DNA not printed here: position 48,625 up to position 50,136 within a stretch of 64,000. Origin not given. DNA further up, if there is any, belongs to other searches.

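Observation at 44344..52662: Synthase-dependent amino-sugar polysaccharide locus (processive GT2 + secreted CE4 deacetylase + GH18-like + LmbE) in a reduced archaeon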

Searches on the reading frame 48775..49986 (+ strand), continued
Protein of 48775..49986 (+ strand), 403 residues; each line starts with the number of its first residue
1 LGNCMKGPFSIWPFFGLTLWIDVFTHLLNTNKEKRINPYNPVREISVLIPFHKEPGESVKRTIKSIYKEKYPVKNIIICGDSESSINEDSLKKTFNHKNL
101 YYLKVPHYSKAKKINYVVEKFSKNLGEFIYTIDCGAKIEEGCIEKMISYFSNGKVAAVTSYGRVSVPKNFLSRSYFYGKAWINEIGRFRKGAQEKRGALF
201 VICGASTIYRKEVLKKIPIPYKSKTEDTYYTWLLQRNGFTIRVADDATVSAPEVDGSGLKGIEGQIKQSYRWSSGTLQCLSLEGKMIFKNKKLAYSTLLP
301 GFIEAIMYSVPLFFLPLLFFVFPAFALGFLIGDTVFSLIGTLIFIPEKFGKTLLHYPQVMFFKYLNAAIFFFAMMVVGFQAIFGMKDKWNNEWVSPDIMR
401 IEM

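Call 61: search_protein_families(library=ncbifam, proteins=[P0075, P0076, P0078, P0080, P0081, P0083, P0087, P0089, P0091], max_evalue=0.00001)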
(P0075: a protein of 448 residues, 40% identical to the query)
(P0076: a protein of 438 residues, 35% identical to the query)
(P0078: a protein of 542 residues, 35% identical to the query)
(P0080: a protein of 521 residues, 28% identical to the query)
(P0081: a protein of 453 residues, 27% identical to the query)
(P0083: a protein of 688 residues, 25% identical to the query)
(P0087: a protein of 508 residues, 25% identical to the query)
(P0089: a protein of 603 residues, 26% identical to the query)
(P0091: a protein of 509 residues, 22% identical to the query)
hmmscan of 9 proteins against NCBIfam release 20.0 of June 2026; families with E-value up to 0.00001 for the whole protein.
P0075 (448 aa): 3 families
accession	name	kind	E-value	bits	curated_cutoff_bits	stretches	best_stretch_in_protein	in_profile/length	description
TIGR03937.1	PgaC_IcaA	equivalog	2.1e-16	59.9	422.3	1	87-336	43-287/407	poly-beta-1,6-N-acetyl-D-glucosamine synthase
TIGR04242.1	nodulat_NodC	equivalog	4.3e-06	25.9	550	0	87-323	46-288/395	chitooligosaccharide synthase NodC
TIGR03111.1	glyc2_xrt_Gpos1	hypoth_equivalog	4.4e-06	25.8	363.95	1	87-319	47-286/439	TIGR03111 family XrtG-associated glycosyltransferase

P0076 (438 aa): 17 families
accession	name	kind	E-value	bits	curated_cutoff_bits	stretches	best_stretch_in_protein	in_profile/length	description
TIGR03937.1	PgaC_IcaA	equivalog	1.8e-34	119.4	422.3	1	32-315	34-312/407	poly-beta-1,6-N-acetyl-D-glucosamine synthase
TIGR03111.1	glyc2_xrt_Gpos1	hypoth_equivalog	6.8e-18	64.7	363.95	1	21-295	27-308/439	TIGR03111 family XrtG-associated glycosyltransferase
NF053846.1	glyco_with_XrtP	equivalog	2.4e-14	52.8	520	1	30-160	28-168/440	XrtP-associated glycosyltransferase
TIGR03965.1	mycofact_glyco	equivalog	5.5e-13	48.6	280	1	26-251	57-278/467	mycofactocin biosynthesis glycosyltransferase MftF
NF047683.1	TeichurnBiosyTuaG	equivalog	2.2e-12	47.2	400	1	41-142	4-102/252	teichuronic acid biosynthesis protein TuaG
NF041865.1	EpsU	equivalog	2.2e-11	43.4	700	1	40-286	36-278/394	exopolysaccharide biosynthesis GT2 family glycosyltransferase EpsU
TIGR04242.1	nodulat_NodC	equivalog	6.4e-11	41.8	550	1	42-275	47-286/395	chitooligosaccharide synthase NodC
NF053739.1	GlytfEpsEBac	equivalog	1e-10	41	450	1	45-146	3-101/265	glycosyltransferase EpsE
NF041875.1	EPS_EpsD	equivalog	9.6e-10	38.4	370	1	45-260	1-214/325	exopolysaccharide biosynthesis glycosyltransferase EpsD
NF007482.0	PRK10073.1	equivalog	1.2e-09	37.7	423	1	42-150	5-108/334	glycosyltransferase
TIGR03469.1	HpnB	hypoth_equivalog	1.5e-09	37.4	379.25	1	41-158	42-166/386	hopene-associated glycosyltransferase HpnB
TIGR03030.1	CelA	equivalog_domain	2.3e-08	32.5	699.1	1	44-279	132-383/714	UDP-forming cellulose synthase catalytic subunit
NF045692.1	OglycostaseCruG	equivalog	6e-08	32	600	1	44-98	42-96/386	2'-O-glycosyltransferase CruG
TIGR04283.1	glyco_like_mftF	equivalog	1.1e-07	31.6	182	1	45-181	1-125/221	TIGR04283 family arsenosugar biosynthesis glycosyltransferase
NF047588.1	GlcsyltransPgfSStrep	equivalog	8.1e-07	28.5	500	1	45-151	3-109/308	glycosyltransferase PgfS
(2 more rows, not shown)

P0078 (542 aa): 25 families
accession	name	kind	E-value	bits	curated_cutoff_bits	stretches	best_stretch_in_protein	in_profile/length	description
TIGR03937.1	PgaC_IcaA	equivalog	1.4e-39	136.3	422.3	1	2-313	6-315/407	poly-beta-1,6-N-acetyl-D-glucosamine synthase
TIGR01575.1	rimI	equivalog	1.4e-15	57.6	86.4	1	424-522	18-113/132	ribosomal protein S18-alanine N-acetyltransferase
TIGR03111.1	glyc2_xrt_Gpos1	hypoth_equivalog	5e-15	55.2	363.95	1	36-283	44-301/439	TIGR03111 family XrtG-associated glycosyltransferase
TIGR04242.1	nodulat_NodC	equivalog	4.7e-14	52.1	550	1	32-272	39-288/395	chitooligosaccharide synthase NodC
NF047683.1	TeichurnBiosyTuaG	equivalog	1.6e-13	50.9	400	1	39-172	4-137/252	teichuronic acid biosynthesis protein TuaG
TIGR03030.1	CelA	equivalog_domain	2.8e-12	45.5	699.1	1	34-274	124-383/714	UDP-forming cellulose synthase catalytic subunit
NF050050.1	ProtGlycPglI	equivalog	5.2e-12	45.8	500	1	42-151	3-110/306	GalNAc(5)-diNAcBac-PP-undecaprenol beta-1,3-glucosyltransferase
NF041865.1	EpsU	equivalog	1.4e-11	44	700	1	31-279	29-276/394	exopolysaccharide biosynthesis GT2 family glycosyltransferase EpsU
NF041875.1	EPS_EpsD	equivalog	4.2e-11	42.8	370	1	43-246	1-204/325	exopolysaccharide biosynthesis glycosyltransferase EpsD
TIGR03469.1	HpnB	hypoth_equivalog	1.9e-10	40.3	379.25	1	40-151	43-162/386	hopene-associated glycosyltransferase HpnB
NF053739.1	GlytfEpsEBac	equivalog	2.4e-10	39.9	450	1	43-146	3-104/265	glycosyltransferase EpsE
NF007482.0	PRK10073.1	equivalog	2.7e-10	39.8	423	1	38-149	3-110/334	glycosyltransferase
TIGR03965.1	mycofact_glyco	equivalog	5.3e-10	38.7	280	1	38-263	72-295/467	mycofactocin biosynthesis glycosyltransferase MftF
NF045692.1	OglycostaseCruG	equivalog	1.3e-09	37.5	600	1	13-148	13-151/386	2'-O-glycosyltransferase CruG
NF053846.1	glyco_with_XrtP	equivalog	1.1e-08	34.2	520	1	36-146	36-155/440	XrtP-associated glycosyltransferase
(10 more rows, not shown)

P0080 (521 aa): 27 families (the best 25 are shown)
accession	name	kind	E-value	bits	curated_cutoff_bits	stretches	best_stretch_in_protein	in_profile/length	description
TIGR03937.1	PgaC_IcaA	equivalog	8.3e-54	183.1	422.3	1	142-472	40-367/407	poly-beta-1,6-N-acetyl-D-glucosamine synthase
TIGR04242.1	nodulat_NodC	equivalog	1e-33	116.9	550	1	143-371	44-285/395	chitooligosaccharide synthase NodC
TIGR03965.1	mycofact_glyco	equivalog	1.5e-25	90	280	1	142-394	69-324/467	mycofactocin biosynthesis glycosyltransferase MftF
NF053846.1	glyco_with_XrtP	equivalog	3.1e-24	85.5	520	1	151-506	45-434/440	XrtP-associated glycosyltransferase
TIGR03111.1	glyc2_xrt_Gpos1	hypoth_equivalog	2.1e-22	79.5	363.95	1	147-379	49-295/439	TIGR03111 family XrtG-associated glycosyltransferase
NF041875.1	EPS_EpsD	equivalog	3.7e-21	75.9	370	1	149-356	1-213/325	exopolysaccharide biosynthesis glycosyltransferase EpsD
TIGR03030.1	CelA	equivalog_domain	6.8e-20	70.7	699.1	2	305-422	312-433/714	UDP-forming cellulose synthase catalytic subunit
TIGR04283.1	glyco_like_mftF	equivalog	1.3e-18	67.4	182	1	149-344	1-180/221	TIGR04283 family arsenosugar biosynthesis glycosyltransferase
NF047683.1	TeichurnBiosyTuaG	equivalog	1.6e-16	60.7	400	1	146-256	5-116/252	teichuronic acid biosynthesis protein TuaG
NF038299.1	EPS_HpsN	equivalog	5.1e-14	52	425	1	147-272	1-126/317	hormogonium polysaccharide biosynthesis glycosyltransferase HpsN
NF007482.0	PRK10073.1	equivalog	3.2e-13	49.4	423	1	147-249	6-108/334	glycosyltransferase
TIGR03469.1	HpnB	hypoth_equivalog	5.5e-13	48.7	379.25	1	141-248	38-157/386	hopene-associated glycosyltransferase HpnB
TIGR04182.1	glyco_TIGR04182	equivalog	3.2e-12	46.4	325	1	148-266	1-112/293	S-layer glycoprotein N-glycosyltransferase AglJ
TIGR03472.1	HpnI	equivalog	2.3e-11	43.1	310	1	108-368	6-270/373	bacteriohopanetetrol glucosamine biosynthesis glycosyltransferase HpnI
TIGR02764.1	spore_ybaN_pdaB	equivalog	2.7e-11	43.6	237.4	1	2-70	129-190/191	polysaccharide deacetylase family sporulation protein PdaB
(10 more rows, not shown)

P0081 (453 aa): 26 families (the best 25 are shown)
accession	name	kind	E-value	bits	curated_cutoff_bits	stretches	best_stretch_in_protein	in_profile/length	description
TIGR03937.1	PgaC_IcaA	equivalog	2.4e-54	184.9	422.3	1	59-396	35-369/407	poly-beta-1,6-N-acetyl-D-glucosamine synthase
TIGR04242.1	nodulat_NodC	equivalog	5.8e-33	114.4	550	1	67-293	46-285/395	chitooligosaccharide synthase NodC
NF053846.1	glyco_with_XrtP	equivalog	5.7e-26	91.2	520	1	59-432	31-438/440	XrtP-associated glycosyltransferase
TIGR03965.1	mycofact_glyco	equivalog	5.9e-26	91.3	280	1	56-316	62-324/467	mycofactocin biosynthesis glycosyltransferase MftF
NF041875.1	EPS_EpsD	equivalog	6.4e-22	78.4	370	1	71-277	1-211/325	exopolysaccharide biosynthesis glycosyltransferase EpsD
TIGR03111.1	glyc2_xrt_Gpos1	hypoth_equivalog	5.2e-20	71.6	363.95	1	68-298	48-292/439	TIGR03111 family XrtG-associated glycosyltransferase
TIGR04283.1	glyco_like_mftF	equivalog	1.3e-18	67.4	182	1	71-262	1-176/221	TIGR04283 family arsenosugar biosynthesis glycosyltransferase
NF047683.1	TeichurnBiosyTuaG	equivalog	6.7e-17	62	400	1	70-171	7-109/252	teichuronic acid biosynthesis protein TuaG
TIGR03030.1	CelA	equivalog_domain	1.2e-15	56.6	699.1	1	227-344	312-433/714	UDP-forming cellulose synthase catalytic subunit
NF007482.0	PRK10073.1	equivalog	5.1e-15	55.3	423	1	68-169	5-106/334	glycosyltransferase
NF038299.1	EPS_HpsN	equivalog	1.2e-14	54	425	1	70-207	2-141/317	hormogonium polysaccharide biosynthesis glycosyltransferase HpsN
TIGR03472.1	HpnI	equivalog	6.5e-14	51.5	310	1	42-290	16-270/373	bacteriohopanetetrol glucosamine biosynthesis glycosyltransferase HpnI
NF007986.1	PRK10714.1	equivalog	4.1e-13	49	529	1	70-219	7-160/316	undecaprenyl-phosphate 4-deoxy-4-formamido-L-arabinose transferase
TIGR03469.1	HpnB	hypoth_equivalog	5.4e-13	48.7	379.25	1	51-170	22-157/386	hopene-associated glycosyltransferase HpnB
NF047588.1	GlcsyltransPgfSStrep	equivalog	6.2e-13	48.6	500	1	69-173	1-110/308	glycosyltransferase PgfS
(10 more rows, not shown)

P0083 (688 aa): 34 families (the best 25 are shown)
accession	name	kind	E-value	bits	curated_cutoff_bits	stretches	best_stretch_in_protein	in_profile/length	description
TIGR03937.1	PgaC_IcaA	equivalog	2.9e-54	184.6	422.3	1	279-611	5-341/407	poly-beta-1,6-N-acetyl-D-glucosamine synthase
TIGR02764.1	spore_ybaN_pdaB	equivalog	3.3e-38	131.4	237.4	1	39-239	6-190/191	polysaccharide deacetylase family sporulation protein PdaB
TIGR04243.1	nodulat_NodB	equivalog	9e-37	126.5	240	1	40-234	3-194/197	chitooligosaccharide deacetylase NodB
TIGR04242.1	nodulat_NodC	equivalog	1.7e-30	106.3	550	1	301-543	32-287/395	chitooligosaccharide synthase NodC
NF045821.1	PgAcgDacpgdA1_Bac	equivalog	2.3e-29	102.1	400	1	35-239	84-274/282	peptidoglycan-N-acetylglucosamine deacetylase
NF045822.1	PgAcgDacpgdA2_Bac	equivalog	1.1e-25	90.5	400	1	42-233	73-255/274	peptidoglycan-N-acetylglucosamine deacetylase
NF053846.1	glyco_with_XrtP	equivalog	6e-23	81.2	520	1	290-679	14-437/440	XrtP-associated glycosyltransferase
NF045820.1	PgAcgDacpgdA_Strep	equivalog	1.1e-22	80.5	800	1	40-239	269-447/463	peptidoglycan-N-acetylglucosamine deacetylase PgdA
TIGR02884.1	spore_pdaA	equivalog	2.2e-21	76.6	298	1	39-234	37-218/224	delta-lactam-biosynthetic de-N-acetylase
TIGR03965.1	mycofact_glyco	equivalog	5.4e-21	75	280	1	313-596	70-353/467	mycofactocin biosynthesis glycosyltransferase MftF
NF041875.1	EPS_EpsD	equivalog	1.2e-20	74.2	370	1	319-528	1-215/325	exopolysaccharide biosynthesis glycosyltransferase EpsD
TIGR03111.1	glyc2_xrt_Gpos1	hypoth_equivalog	1.2e-19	70.4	363.95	1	281-544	15-290/439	TIGR03111 family XrtG-associated glycosyltransferase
TIGR04283.1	glyco_like_mftF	equivalog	1.8e-19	70.2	182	1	319-510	1-176/221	TIGR04283 family arsenosugar biosynthesis glycosyltransferase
TIGR03030.1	CelA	equivalog_domain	7.1e-18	64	699.1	1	474-591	311-432/714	UDP-forming cellulose synthase catalytic subunit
TIGR02873.1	spore_ylxY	hypoth_equivalog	1.6e-16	60.4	391.5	1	50-238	96-265/268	probable sporulation protein, polysaccharide deacetylase family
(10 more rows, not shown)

P0087 (508 aa): 25 families
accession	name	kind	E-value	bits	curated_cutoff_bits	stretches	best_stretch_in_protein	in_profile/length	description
TIGR03937.1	PgaC_IcaA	equivalog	2e-53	181.8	422.3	1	123-489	28-390/407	poly-beta-1,6-N-acetyl-D-glucosamine synthase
TIGR04242.1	nodulat_NodC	equivalog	1.7e-32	112.9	550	1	119-365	27-286/395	chitooligosaccharide synthase NodC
TIGR03965.1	mycofact_glyco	equivalog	2.2e-24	86.2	280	1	114-490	50-418/467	mycofactocin biosynthesis glycosyltransferase MftF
NF053846.1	glyco_with_XrtP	equivalog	9.2e-24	83.9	520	1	120-502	21-437/440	XrtP-associated glycosyltransferase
NF041875.1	EPS_EpsD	equivalog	4e-20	72.5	370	1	142-351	1-215/325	exopolysaccharide biosynthesis glycosyltransferase EpsD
TIGR04283.1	glyco_like_mftF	equivalog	9.3e-19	67.9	182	1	142-332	1-175/221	TIGR04283 family arsenosugar biosynthesis glycosyltransferase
TIGR03111.1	glyc2_xrt_Gpos1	hypoth_equivalog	5.2e-18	65.1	363.95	1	123-367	34-290/439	TIGR03111 family XrtG-associated glycosyltransferase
TIGR03030.1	CelA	equivalog_domain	1.1e-17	63.3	699.1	1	292-415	306-433/714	UDP-forming cellulose synthase catalytic subunit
NF047683.1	TeichurnBiosyTuaG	equivalog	3.1e-16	59.8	400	1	140-241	6-108/252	teichuronic acid biosynthesis protein TuaG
NF007482.0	PRK10073.1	equivalog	3.6e-16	59.1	423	1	141-242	7-108/334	glycosyltransferase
NF038299.1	EPS_HpsN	equivalog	5.4e-12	45.3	425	1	141-267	2-128/317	hormogonium polysaccharide biosynthesis glycosyltransferase HpsN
NF045692.1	OglycostaseCruG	equivalog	7e-12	45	600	1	112-243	12-151/386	2'-O-glycosyltransferase CruG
NF007986.1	PRK10714.1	equivalog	8.5e-12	44.7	529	1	140-247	6-117/316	undecaprenyl-phosphate 4-deoxy-4-formamido-L-arabinose transferase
NF047588.1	GlcsyltransPgfSStrep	equivalog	2.4e-11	43.4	500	1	142-243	3-109/308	glycosyltransferase PgfS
NF010496.0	PRK13915.1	equivalog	6.7e-11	41.8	262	1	139-241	30-139/307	glucosyl-3-phosphoglycerate synthase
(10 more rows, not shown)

P0089 (603 aa): 34 families (the best 25 are shown)
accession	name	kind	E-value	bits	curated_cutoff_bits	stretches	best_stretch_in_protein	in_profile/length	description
TIGR03937.1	PgaC_IcaA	equivalog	6.9e-57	193.2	422.3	1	227-551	39-356/407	poly-beta-1,6-N-acetyl-D-glucosamine synthase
TIGR04242.1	nodulat_NodC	equivalog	1.1e-35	123.4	550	1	219-456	34-284/395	chitooligosaccharide synthase NodC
TIGR03965.1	mycofact_glyco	equivalog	9.9e-26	90.6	280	1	212-480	52-324/467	mycofactocin biosynthesis glycosyltransferase MftF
NF053846.1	glyco_with_XrtP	equivalog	4.8e-22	78.2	520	1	237-591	45-433/440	XrtP-associated glycosyltransferase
NF041875.1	EPS_EpsD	equivalog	1.3e-20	74.1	370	1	235-442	1-213/325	exopolysaccharide biosynthesis glycosyltransferase EpsD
TIGR02764.1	spore_ybaN_pdaB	equivalog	2.1e-20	73.3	237.4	1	6-154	56-190/191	polysaccharide deacetylase family sporulation protein PdaB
TIGR03111.1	glyc2_xrt_Gpos1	hypoth_equivalog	6.1e-19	68.1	363.95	1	207-460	26-290/439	TIGR03111 family XrtG-associated glycosyltransferase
NF007482.0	PRK10073.1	equivalog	3.2e-18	65.8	423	1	233-333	6-106/334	glycosyltransferase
TIGR04283.1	glyco_like_mftF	equivalog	1.8e-17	63.7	182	1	235-423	1-173/221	TIGR04283 family arsenosugar biosynthesis glycosyltransferase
TIGR03030.1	CelA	equivalog_domain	4.1e-17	61.5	699.1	1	391-461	312-382/714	UDP-forming cellulose synthase catalytic subunit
NF047683.1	TeichurnBiosyTuaG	equivalog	9.1e-15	55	400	1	232-333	5-107/252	teichuronic acid biosynthesis protein TuaG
TIGR04243.1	nodulat_NodB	equivalog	1e-14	54.5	240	1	2-148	48-193/197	chitooligosaccharide deacetylase NodB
NF010496.0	PRK13915.1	equivalog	6.2e-14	51.8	262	1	226-336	24-141/307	glucosyl-3-phosphoglycerate synthase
NF038299.1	EPS_HpsN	equivalog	1e-13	51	425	1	233-354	1-124/317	hormogonium polysaccharide biosynthesis glycosyltransferase HpsN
NF047588.1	GlcsyltransPgfSStrep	equivalog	4e-13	49.3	500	1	235-337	3-110/308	glycosyltransferase PgfS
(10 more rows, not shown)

P0091 (509 aa): 28 families (the best 25 are shown)
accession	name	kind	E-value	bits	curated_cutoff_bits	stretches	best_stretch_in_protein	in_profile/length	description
TIGR03937.1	PgaC_IcaA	equivalog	1.4e-55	188.9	422.3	1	117-433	24-342/407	poly-beta-1,6-N-acetyl-D-glucosamine synthase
TIGR04242.1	nodulat_NodC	equivalog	1.1e-32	113.4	550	1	118-364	28-287/395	chitooligosaccharide synthase NodC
NF053846.1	glyco_with_XrtP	equivalog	4.5e-26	91.5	520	1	141-500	44-437/440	XrtP-associated glycosyltransferase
TIGR03965.1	mycofact_glyco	equivalog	3.6e-25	88.8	280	1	124-487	60-421/467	mycofactocin biosynthesis glycosyltransferase MftF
TIGR03030.1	CelA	equivalog_domain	9e-21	73.6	699.1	1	295-413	311-433/714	UDP-forming cellulose synthase catalytic subunit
NF041875.1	EPS_EpsD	equivalog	9.1e-21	74.6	370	1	140-349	1-215/325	exopolysaccharide biosynthesis glycosyltransferase EpsD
TIGR04283.1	glyco_like_mftF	equivalog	1e-20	74.3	182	1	140-331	1-176/221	TIGR04283 family arsenosugar biosynthesis glycosyltransferase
TIGR03111.1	glyc2_xrt_Gpos1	hypoth_equivalog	7.3e-20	71.2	363.95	1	112-365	25-290/439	TIGR03111 family XrtG-associated glycosyltransferase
NF007482.0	PRK10073.1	equivalog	1.8e-16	60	423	1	139-240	7-108/334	glycosyltransferase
NF047683.1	TeichurnBiosyTuaG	equivalog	2.1e-16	60.4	400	1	138-237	6-106/252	teichuronic acid biosynthesis protein TuaG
NF007986.1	PRK10714.1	equivalog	1e-13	51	529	1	139-246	7-118/316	undecaprenyl-phosphate 4-deoxy-4-formamido-L-arabinose transferase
NF047588.1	GlcsyltransPgfSStrep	equivalog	1.6e-13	50.5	500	1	140-240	3-108/308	glycosyltransferase PgfS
NF038299.1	EPS_HpsN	equivalog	2.9e-13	49.5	425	1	139-262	2-125/317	hormogonium polysaccharide biosynthesis glycosyltransferase HpsN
NF008558.0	PRK11498.1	equivalog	1.9e-12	45.9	992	1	290-364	430-504/872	UDP-forming cellulose synthase catalytic subunit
NF010496.0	PRK13915.1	equivalog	3.7e-12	46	262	1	137-240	30-140/307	glucosyl-3-phosphoglycerate synthase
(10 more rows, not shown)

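Call 62: predict_structure(alignment_id=A8)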
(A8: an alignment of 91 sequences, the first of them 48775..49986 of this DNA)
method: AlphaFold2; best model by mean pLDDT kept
length: 403 residues; sequences in the alignment: 91
mean_pLDDT: 93.3   pTM: 0.91
mean pLDDT of the five models: 93.3, 92.9, 92.8, 91.9, 91.9
residues with pLDDT >= 90: 365; 70-90: 13; 50-70: 14; < 50: 11
segments of 3 or more residues with pLDDT < 50: 1-6, 401-403
pLDDT, mean of each block of 10 residues (from residue 1): 47 76 96 96 98 95 97 98 95 96 96 98 98 97 98 98 92 94 95 97 97 98 96 98 97 88 95 98 96 98 96 97 96 95 96 97 98 98 94 63 47
secondary structure, 60 per line:
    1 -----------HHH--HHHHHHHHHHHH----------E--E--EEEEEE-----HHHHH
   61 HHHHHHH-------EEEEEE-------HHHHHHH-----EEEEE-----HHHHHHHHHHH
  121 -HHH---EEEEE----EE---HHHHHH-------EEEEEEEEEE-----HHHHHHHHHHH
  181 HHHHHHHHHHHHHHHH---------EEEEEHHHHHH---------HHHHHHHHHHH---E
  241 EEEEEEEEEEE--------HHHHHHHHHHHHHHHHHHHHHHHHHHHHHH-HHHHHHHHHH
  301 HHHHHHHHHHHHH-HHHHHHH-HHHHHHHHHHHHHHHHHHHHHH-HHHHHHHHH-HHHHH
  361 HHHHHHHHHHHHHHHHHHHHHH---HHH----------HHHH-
elements in order: H17-28 E45-50 H56-67 E75-80 H88-94 E100-104 H110-120 E128-132 H142-147 E155-164 H170-196 E206-210 H211-216 H226-236 E240-251 H260-289 H291-313 H315-321 H323-344 H346-354 H356-382 H399-402

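Call 66: fold_search(model_id=the predicted structure, library=pdb)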
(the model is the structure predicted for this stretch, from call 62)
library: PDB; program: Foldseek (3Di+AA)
matches with E <= 10: 1139; with E <= 0.001: 403
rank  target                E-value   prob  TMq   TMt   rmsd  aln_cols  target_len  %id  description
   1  7sp7_A                1.8e-15  1.00  0.60  0.50   6.8       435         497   16  Chlorella virus hyaluronan synthase inhibited by UDP (released 2022-04-06)
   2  7sp8_A                2.2e-15  1.00  0.61  0.51   6.9       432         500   16  Chlorella virus Hyaluronan Synthase bound to UDP-GlcNAc (released 2022-04-06)
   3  8snc_A                6.1e-15  1.00  0.62  0.52   7.0       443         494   17  Chlorella virus Hyaluronan Synthase bound to GlcA extended GlcNAc primer (released 2024-05-01)
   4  9yq5_A                8.0e-15  1.00  0.64  0.53   6.4       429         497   16  Chlorella virus hyaluronan synthase bound to an inserted UDP-GlcA (released 2025-12-10)
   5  8sne_A                1.5e-14  1.00  0.63  0.53   7.6       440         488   17  Chlorella virus Hyaluronan Synthase bound to GlcA extended GlcNAc primer and UDP (released 2024-05-01)
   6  7sp9_A                2.0e-14  1.00  0.61  0.51   6.8       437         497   17  Chlorella virus Hyaluronan Synthase in the GlcNAc-primed channel-closed state (released 2022-04-06)
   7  8smn_A                2.6e-14  1.00  0.60  0.48  15.2       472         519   13  Xenopus laevis hyaluronan synthase 1, nascent HA polymer bound state (released 2024-05-01)
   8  9yq4_A                4.8e-14  1.00  0.61  0.51   6.4       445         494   16  Chlorella virus hyaluronan synthase bound to a proofreading UDP-GlcA (released 2025-12-10)
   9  9fmv_A                5.1e-14  1.00  0.54  0.30  11.9       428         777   16  Cryo-EM structure of the c-di-GMP-free synthase:pEtN transferase complex (BcsA-Bct-G3) from the E. coli cellulose secr (released 2024-10-16)
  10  8smm_A                5.4e-14  1.00  0.58  0.47  14.8       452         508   15  Xenopus laevis hyaluronan synthase 1 (released 2024-05-01)
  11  9b8v_E                6.6e-14  1.00  0.63  0.33   5.3       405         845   17  AlphaFold2 informed cryo-EM model of the E. coli cellulose synthase BcsAG3B6 complex (released 2025-02-19)
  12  9fp0_A                1.1e-13  1.00  0.52  0.28  14.1       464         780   16  Cryo-EM structure of the 'crown'less Bcs macrocomplex for E. coli cellulose secretion in non-saturating c-di-GMP (loca (released 2024-10-16)
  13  4p00_A                2.4e-13  1.00  0.63  0.36   8.3       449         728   14  Bacterial Cellulose Synthase in complex with cyclic-di-GMP and UDP (released 2014-04-09)
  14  9fnn_A                2.4e-13  1.00  0.56  0.31  12.5       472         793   16  Cryo-EM structure of the c-di-GMP-saturated 'crown'less Bcs macrocomplex for cellulose secretion in E. coli (released 2024-10-16)
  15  7sp6_A                3.2e-13  1.00  0.61  0.51   6.6       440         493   18  Chlorella virus hyaluronan synthase (released 2022-04-06)
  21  6yv7_B                1.3e-12  1.00  0.65  0.75   4.9       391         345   14  Mannosyltransferase PcManGT from Pyrobaculum calidifontis (released 2020-07-22)
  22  6yv7_A                2.1e-12  1.00  0.62  0.71   5.2       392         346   14  Mannosyltransferase PcManGT from Pyrobaculum calidifontis (released 2020-07-22)
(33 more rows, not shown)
